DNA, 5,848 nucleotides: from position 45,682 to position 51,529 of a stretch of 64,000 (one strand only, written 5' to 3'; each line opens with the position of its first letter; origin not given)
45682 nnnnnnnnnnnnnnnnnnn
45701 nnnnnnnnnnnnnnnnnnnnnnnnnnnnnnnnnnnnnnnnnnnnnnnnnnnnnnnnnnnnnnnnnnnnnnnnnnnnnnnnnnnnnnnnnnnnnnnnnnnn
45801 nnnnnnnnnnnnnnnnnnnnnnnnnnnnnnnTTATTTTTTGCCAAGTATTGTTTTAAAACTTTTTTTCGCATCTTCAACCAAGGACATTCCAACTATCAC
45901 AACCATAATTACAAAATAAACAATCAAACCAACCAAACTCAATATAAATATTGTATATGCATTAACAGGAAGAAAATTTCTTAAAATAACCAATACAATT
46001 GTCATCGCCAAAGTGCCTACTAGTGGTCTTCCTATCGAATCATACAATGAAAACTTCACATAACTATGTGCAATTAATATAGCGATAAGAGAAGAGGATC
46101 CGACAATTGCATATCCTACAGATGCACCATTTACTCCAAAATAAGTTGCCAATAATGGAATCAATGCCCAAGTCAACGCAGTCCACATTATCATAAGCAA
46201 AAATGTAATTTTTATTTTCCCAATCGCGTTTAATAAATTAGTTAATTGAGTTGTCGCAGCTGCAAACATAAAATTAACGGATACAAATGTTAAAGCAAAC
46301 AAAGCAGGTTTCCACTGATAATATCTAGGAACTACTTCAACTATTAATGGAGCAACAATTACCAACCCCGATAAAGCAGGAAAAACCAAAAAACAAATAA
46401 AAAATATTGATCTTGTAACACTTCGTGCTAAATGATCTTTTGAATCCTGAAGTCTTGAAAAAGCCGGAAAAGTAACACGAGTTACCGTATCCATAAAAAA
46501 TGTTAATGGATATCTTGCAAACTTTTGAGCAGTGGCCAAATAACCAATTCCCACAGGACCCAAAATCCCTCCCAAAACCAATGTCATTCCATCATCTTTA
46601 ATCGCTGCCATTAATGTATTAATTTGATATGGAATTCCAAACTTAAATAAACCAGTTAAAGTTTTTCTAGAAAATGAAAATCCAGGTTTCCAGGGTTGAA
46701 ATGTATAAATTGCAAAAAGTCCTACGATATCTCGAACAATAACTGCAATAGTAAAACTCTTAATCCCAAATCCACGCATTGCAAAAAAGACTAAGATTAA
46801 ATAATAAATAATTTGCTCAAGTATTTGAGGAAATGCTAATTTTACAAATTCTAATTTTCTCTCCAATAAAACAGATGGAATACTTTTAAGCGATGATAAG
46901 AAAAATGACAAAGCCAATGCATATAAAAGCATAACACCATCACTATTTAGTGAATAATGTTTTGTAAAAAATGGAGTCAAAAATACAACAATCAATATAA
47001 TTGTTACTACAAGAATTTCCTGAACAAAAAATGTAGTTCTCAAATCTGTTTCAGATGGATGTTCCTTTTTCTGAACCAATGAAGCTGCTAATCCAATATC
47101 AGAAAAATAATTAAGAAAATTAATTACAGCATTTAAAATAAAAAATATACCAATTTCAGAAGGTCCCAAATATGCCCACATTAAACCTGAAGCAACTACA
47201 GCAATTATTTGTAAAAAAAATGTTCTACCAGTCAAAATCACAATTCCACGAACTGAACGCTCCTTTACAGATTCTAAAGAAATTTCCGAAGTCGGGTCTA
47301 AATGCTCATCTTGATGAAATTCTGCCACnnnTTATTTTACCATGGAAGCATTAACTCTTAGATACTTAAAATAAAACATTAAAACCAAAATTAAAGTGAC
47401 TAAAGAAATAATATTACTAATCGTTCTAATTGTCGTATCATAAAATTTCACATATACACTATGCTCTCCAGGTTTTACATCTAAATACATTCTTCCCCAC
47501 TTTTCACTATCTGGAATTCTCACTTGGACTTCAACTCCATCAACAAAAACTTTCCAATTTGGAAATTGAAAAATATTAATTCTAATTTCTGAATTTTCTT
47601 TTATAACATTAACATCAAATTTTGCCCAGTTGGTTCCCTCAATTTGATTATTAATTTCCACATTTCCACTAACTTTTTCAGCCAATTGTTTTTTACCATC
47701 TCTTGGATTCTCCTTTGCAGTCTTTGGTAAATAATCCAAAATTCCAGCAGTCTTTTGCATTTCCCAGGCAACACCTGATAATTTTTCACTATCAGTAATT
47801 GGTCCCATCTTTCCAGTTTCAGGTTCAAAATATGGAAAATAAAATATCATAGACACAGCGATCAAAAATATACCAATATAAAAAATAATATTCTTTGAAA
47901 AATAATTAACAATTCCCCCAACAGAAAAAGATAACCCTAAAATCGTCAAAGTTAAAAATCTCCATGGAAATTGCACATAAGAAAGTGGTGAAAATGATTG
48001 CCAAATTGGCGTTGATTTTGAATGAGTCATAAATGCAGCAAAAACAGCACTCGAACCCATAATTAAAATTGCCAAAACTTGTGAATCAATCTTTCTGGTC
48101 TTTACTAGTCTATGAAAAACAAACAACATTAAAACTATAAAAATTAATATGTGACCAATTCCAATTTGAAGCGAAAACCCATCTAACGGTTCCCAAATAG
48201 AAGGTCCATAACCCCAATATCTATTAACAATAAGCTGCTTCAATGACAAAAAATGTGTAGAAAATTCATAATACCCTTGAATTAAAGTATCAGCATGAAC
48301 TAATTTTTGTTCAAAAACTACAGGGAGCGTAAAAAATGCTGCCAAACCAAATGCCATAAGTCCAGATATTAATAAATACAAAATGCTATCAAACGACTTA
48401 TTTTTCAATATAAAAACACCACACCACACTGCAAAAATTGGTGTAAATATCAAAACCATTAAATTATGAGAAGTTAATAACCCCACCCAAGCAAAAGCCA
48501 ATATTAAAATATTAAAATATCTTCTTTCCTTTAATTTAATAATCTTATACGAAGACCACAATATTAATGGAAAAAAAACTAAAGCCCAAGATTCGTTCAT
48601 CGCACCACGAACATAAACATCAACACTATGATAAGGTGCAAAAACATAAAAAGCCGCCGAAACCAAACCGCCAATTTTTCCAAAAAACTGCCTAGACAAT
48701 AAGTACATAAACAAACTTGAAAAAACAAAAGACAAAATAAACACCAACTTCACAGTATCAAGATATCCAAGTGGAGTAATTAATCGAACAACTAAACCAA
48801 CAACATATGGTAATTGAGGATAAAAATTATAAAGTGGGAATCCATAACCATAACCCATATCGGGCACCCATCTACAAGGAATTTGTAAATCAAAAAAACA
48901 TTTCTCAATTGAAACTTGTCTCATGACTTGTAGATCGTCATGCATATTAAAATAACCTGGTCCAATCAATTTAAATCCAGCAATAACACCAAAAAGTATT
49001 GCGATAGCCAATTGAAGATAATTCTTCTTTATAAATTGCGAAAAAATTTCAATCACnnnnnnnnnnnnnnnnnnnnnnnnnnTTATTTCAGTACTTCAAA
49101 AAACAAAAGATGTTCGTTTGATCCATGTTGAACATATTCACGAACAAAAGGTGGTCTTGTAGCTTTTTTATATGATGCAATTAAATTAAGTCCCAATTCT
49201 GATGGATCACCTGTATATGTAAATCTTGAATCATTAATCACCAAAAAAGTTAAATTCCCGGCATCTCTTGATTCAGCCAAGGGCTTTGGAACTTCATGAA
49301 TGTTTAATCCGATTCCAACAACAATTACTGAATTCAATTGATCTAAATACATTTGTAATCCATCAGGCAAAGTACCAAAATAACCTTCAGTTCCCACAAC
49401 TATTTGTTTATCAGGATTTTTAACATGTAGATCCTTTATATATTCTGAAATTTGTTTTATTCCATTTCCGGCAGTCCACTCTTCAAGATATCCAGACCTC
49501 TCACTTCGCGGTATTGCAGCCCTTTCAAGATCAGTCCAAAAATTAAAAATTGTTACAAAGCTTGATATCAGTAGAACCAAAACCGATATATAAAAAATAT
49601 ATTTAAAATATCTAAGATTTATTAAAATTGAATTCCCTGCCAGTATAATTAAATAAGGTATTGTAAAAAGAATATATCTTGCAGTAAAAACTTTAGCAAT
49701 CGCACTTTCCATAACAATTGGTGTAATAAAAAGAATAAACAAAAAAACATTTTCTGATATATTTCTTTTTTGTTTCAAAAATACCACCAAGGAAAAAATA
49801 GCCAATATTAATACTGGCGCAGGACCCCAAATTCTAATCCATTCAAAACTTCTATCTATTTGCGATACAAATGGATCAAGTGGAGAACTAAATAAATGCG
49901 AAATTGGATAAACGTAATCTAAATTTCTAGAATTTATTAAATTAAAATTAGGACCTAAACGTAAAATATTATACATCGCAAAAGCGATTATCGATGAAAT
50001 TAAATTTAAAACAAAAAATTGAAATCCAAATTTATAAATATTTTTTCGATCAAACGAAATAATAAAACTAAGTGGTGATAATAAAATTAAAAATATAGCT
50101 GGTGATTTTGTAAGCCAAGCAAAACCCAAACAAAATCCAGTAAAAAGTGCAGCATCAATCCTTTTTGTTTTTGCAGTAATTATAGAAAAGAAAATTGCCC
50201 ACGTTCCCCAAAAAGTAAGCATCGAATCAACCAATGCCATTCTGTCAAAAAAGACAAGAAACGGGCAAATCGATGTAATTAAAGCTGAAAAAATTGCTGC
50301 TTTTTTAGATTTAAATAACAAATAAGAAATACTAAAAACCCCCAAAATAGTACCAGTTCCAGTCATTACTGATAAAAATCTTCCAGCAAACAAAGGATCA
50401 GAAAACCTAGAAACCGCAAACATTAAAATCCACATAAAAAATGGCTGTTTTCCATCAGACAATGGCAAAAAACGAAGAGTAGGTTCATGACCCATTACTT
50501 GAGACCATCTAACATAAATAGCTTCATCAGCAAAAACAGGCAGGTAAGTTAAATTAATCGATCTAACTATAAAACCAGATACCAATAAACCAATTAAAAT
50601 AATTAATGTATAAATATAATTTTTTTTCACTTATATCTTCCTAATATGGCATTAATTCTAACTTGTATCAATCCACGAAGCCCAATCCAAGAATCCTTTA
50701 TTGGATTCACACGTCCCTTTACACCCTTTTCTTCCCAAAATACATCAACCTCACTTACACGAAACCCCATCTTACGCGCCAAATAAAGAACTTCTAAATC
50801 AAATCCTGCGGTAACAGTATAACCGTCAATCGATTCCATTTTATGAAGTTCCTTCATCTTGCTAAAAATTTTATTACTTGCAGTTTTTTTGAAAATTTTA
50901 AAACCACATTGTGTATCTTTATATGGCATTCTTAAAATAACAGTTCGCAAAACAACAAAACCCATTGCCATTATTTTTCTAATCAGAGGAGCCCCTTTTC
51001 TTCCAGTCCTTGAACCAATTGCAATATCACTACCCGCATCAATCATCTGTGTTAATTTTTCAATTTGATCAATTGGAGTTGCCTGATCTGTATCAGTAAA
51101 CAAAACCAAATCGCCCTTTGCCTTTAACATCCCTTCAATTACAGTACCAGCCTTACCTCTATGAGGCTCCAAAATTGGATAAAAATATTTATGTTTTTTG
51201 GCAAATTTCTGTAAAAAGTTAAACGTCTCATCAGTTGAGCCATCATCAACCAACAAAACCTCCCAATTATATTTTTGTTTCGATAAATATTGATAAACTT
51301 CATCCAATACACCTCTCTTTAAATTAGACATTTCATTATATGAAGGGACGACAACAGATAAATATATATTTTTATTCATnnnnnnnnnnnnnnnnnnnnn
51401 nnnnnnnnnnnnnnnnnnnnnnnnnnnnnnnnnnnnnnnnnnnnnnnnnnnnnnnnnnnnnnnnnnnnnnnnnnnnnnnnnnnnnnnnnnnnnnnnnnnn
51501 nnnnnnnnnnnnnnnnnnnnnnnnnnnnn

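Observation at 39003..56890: Second paralog family of ArnT-like GT-C enzymes with D(E/Q)xRDA loop motif, including one motif-divergent member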

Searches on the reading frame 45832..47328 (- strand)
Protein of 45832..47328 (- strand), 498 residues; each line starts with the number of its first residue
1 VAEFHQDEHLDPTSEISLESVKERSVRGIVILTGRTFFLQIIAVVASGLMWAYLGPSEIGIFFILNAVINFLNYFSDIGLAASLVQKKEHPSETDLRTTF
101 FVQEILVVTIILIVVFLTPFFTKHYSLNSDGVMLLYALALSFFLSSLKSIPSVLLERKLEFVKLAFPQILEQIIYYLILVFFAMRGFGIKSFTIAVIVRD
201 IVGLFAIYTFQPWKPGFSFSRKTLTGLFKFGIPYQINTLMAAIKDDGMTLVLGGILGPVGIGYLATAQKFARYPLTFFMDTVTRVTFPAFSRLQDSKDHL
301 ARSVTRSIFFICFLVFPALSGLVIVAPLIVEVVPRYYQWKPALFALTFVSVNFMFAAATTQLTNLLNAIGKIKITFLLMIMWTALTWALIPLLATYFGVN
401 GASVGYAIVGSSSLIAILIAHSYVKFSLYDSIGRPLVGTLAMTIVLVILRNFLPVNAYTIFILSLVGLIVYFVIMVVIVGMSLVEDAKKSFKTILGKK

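Call 5: search_protein_families(library=pfam, proteins=[window:45832-47328:-], max_evalue=0.1)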
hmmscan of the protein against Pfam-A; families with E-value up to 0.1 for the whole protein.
window:45832-47328:- (498 aa): 2 families
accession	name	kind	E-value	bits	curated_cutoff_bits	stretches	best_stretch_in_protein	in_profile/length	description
PF13440.11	Polysacc_synt_3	-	8.2e-52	176.7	23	1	54-333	6-283/293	Polysaccharide biosynthesis protein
PF01943.22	Polysacc_synt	-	1.5e-23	84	28.2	1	26-294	2-274/274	Polysaccharide biosynthesis protein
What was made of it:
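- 45832..47328 (-): Wzx-type flippase (Polysacc_synt_3). 176.7 bits (call 5).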

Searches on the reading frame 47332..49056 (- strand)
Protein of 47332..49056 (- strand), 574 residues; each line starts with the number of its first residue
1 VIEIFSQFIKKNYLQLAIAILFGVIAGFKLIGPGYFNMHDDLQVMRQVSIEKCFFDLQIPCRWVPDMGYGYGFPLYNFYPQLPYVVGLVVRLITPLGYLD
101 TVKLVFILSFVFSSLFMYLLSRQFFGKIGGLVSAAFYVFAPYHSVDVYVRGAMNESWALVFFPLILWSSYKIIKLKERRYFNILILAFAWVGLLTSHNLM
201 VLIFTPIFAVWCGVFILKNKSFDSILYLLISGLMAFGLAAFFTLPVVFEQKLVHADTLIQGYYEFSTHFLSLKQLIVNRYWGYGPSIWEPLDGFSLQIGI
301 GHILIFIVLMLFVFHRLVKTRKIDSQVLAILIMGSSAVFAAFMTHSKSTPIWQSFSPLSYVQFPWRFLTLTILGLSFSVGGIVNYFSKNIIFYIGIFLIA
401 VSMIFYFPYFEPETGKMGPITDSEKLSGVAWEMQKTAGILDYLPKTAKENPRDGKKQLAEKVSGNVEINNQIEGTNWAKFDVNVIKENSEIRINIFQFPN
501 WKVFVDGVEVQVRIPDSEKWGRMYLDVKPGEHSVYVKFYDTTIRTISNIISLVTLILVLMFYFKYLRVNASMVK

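Call 5: search_protein_families(library=pfam, proteins=[window:47332-49056:-], max_evalue=0.1)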
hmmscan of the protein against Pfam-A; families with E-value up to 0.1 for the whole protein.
window:47332-49056:- (574 aa): 1 family
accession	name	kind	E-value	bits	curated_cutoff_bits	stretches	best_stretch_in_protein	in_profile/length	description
PF13231.12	PMT_2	-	4.9e-05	24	26.1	1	84-218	4-140/160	Dolichyl-phosphate-mannose-protein mannosyltransferase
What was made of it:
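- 47332..49056 (-): F: multi-pass membrane protein, weakly PMT_2-like, conserved in the operon. PMT_2 24 bits, below cutoff (call 5).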

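Call 6: search_protein_families(library=ncbifam, proteins=[window:47332-49056:-], max_evalue=0.1)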
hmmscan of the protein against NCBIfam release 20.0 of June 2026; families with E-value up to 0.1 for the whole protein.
window:47332-49056:- (574 aa): 0 families

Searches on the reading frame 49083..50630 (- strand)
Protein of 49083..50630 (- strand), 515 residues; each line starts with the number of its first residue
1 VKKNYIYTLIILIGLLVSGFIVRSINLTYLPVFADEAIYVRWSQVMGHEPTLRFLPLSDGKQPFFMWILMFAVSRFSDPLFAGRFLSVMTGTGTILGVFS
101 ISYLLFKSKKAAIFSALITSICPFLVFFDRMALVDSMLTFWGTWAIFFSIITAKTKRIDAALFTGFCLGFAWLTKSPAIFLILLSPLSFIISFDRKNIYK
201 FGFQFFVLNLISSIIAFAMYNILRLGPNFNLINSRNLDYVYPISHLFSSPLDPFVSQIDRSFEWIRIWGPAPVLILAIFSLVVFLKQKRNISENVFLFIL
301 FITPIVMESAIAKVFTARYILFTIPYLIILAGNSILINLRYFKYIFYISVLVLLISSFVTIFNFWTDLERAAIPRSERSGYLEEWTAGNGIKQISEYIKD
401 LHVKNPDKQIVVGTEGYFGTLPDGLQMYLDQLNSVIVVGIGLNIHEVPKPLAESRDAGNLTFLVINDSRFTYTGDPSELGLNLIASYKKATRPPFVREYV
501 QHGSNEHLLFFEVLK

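Call 5: search_protein_families(library=pfam, proteins=[window:49083-50630:-], max_evalue=0.1)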
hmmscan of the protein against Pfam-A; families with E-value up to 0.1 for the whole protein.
window:49083-50630:- (515 aa): 2 families
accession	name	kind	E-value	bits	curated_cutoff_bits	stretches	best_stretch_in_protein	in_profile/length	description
PF13231.12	PMT_2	-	4.9e-11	43.5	26.1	1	63-199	4-139/160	Dolichyl-phosphate-mannose-protein mannosyltransferase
PF02366.24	PMT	-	2.8e-08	34.1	22.7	1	65-220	66-237/245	Dolichyl-phosphate-mannose-protein mannosyltransferase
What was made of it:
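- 49083..50630 (-): G: classical PMT_2/PMT GT-C enzyme with a D-E motif (ADEAIY), in the same operon. PMT_2 43.5 bits and PMT 34.1 bits (call 5).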

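Call 6: search_protein_families(library=ncbifam, proteins=[window:49083-50630:-], max_evalue=0.1)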
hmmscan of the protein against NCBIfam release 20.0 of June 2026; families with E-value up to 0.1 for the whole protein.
window:49083-50630:- (515 aa): 2 families
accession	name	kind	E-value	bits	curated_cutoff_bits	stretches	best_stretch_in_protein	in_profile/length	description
TIGR03663.1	TIGR03663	subfamily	5.4e-07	29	126.25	1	12-196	4-184/435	flippase activity-associated protein Agl23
NF009784.2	PRK13279.1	equivalog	2e-05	23.4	567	1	66-193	66-198/539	lipid IV(A) 4-amino-4-deoxy-L-arabinosyltransferase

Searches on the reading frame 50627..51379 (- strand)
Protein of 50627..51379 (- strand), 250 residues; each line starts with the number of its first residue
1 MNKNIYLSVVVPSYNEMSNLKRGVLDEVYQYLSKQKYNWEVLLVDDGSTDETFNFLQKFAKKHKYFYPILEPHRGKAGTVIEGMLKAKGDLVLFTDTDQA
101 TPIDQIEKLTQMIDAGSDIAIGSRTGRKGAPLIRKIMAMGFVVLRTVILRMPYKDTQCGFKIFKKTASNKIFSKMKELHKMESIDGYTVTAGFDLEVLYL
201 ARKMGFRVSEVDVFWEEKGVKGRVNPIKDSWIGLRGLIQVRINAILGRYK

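Call 18: search_protein_families(library=pfam, proteins=[window:50627-51379:-], max_evalue=0.001)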
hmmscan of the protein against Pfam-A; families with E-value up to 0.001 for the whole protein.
window:50627-51379:- (250 aa): 3 families
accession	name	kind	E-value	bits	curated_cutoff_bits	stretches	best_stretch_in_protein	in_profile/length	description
PF00535.33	Glycos_transf_2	-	1.6e-24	87.2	23.3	1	8-171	1-167/168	Glycosyl transferase family 2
PF10111.15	Glyco_tranf_2_2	-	2.2e-08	34.4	27.3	1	8-114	1-107/276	Glycosyltransferase like family 2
PF13641.12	Glyco_tranf_2_3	-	0.00015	22.3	27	1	7-116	3-115/230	Glycosyltransferase like family 2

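Call 20: search_solved_structures(query=window:50627-51379:-, max_evalue=0.001)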
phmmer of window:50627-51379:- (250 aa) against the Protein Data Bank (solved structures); distinct sequences matched with E-value up to 0.001: 23.
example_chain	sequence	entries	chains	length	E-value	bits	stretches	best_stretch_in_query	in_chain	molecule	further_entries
5mlz_A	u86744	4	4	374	3e-17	66.6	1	5-165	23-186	Dolichol monophosphate mannose synthase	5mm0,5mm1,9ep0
9bhc_C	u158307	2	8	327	3.7e-11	46.6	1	7-138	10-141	Undecaprenyl-phosphate 4-deoxy-4-formamido-L-arabinose transferase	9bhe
8vxh_A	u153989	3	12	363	4.8e-11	46.3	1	7-138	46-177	Undecaprenyl-phosphate 4-deoxy-4-formamido-L-arabinose transferase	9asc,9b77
5eke_A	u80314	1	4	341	5.8e-11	46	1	2-169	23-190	Uncharacterized glycosyltransferase sll0501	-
5ekp_C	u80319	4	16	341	5.8e-11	46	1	2-169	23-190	Uncharacterized glycosyltransferase sll0501 | Glycosyltransferase sll0501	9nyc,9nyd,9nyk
9nye_A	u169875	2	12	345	6e-11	45.9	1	2-169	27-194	Glycosyltransferase sll0501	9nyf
9hwj_A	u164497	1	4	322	1.2e-09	41.7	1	7-130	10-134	Undecaprenyl-phosphate 4-deoxy-4-formamido-L-arabinose transferase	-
5hea_A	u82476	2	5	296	2e-08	37.7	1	5-121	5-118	Putative glycosyltransferase (GalT1)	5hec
5tze_C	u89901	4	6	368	2.4e-07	34.2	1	7-129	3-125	Glycosyl transferase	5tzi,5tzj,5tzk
5tz8_A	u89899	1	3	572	3e-07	33.8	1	7-128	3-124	Glycosyl transferase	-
8vh7_A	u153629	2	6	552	1.4e-06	31.6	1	7-137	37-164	Heparosan synthase B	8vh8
8viw_A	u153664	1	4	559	1.5e-06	31.6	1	7-137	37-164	Heparosan synthase B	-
6yv7_B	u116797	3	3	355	2.2e-06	31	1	7-103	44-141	Glycosyl transferase, family 2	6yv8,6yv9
6yv7_A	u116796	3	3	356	2.2e-06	31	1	7-103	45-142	Glycosyl transferase, family 2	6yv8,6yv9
8bz4_A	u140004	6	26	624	7.3e-06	29.3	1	3-108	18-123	Glycosyltransferase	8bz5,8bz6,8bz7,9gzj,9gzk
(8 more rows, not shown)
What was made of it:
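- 50627..51379 (-): GT2b: short soluble GT2 (250 aa), putative polyprenyl-phosphate sugar synthase, lying between B and G. Best PDB sequence hit is Pyrococcus dolichol-phosphate mannose synthase 5mlz (3e-17), then ArnC and GtrB (call 20).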

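Call 21: search_protein_families(library=ncbifam, proteins=[window:50627-51379:-], max_evalue=0.00001)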
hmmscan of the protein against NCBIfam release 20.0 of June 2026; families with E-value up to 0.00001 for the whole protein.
window:50627-51379:- (250 aa): 18 families
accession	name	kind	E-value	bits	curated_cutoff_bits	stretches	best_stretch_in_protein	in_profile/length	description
NF047588.1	GlcsyltransPgfSStrep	equivalog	1.9e-20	73.3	500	1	7-180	3-175/308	glycosyltransferase PgfS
NF007986.1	PRK10714.1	equivalog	1.7e-14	53.6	529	1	7-139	8-140/316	undecaprenyl-phosphate 4-deoxy-4-formamido-L-arabinose transferase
NF041875.1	EPS_EpsD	equivalog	3.9e-14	52.8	370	1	7-116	1-107/325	exopolysaccharide biosynthesis glycosyltransferase EpsD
NF038302.1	EPS_HpsE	equivalog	1e-13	51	300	1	7-108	3-106/307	hormogonium polysaccharide biosynthesis glycosyltransferase HpsE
TIGR03937.1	PgaC_IcaA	equivalog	4.8e-13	48.8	422.3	1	6-113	46-150/407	poly-beta-1,6-N-acetyl-D-glucosamine synthase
NF007482.0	PRK10073.1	equivalog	2.2e-12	46.7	423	1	1-114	2-111/334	glycosyltransferase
TIGR04283.1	glyco_like_mftF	equivalog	2.4e-12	46.9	182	1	7-153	1-136/221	TIGR04283 family arsenosugar biosynthesis glycosyltransferase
NF041391.1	DPhHxTase_Halo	equivalog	7e-11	41.5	375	1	13-229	3-197/213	dolichyl-phosphate hexose transferase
NF010496.0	PRK13915.1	equivalog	1e-10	41.2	262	1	5-102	31-130/307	glucosyl-3-phosphoglycerate synthase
TIGR04242.1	nodulat_NodC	equivalog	1.3e-10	40.8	550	1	8-124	51-164/395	chitooligosaccharide synthase NodC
NF047683.1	TeichurnBiosyTuaG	equivalog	1.9e-10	40.8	400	1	4-112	5-110/252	teichuronic acid biosynthesis protein TuaG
TIGR04182.1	glyco_TIGR04182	equivalog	4.5e-09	36.1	325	1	8-231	3-208/293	S-layer glycoprotein N-glycosyltransferase AglJ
NF058614.1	PPMAGASynPpgS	equivalog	5.1e-09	35.9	370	1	9-178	4-172/226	polyprenyl-phospho-N-acetylgalactosaminyl synthase PpgS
NF050050.1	ProtGlycPglI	equivalog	1.7e-07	31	500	1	6-122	3-117/306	GalNAc(5)-diNAcBac-PP-undecaprenol beta-1,3-glucosyltransferase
TIGR03111.1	glyc2_xrt_Gpos1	hypoth_equivalog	8.3e-07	28.1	363.95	1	6-120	50-163/439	TIGR03111 family XrtG-associated glycosyltransferase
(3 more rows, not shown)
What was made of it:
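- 50627..51379 (-): Best NCBIfam hit is PgfS (call 21).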
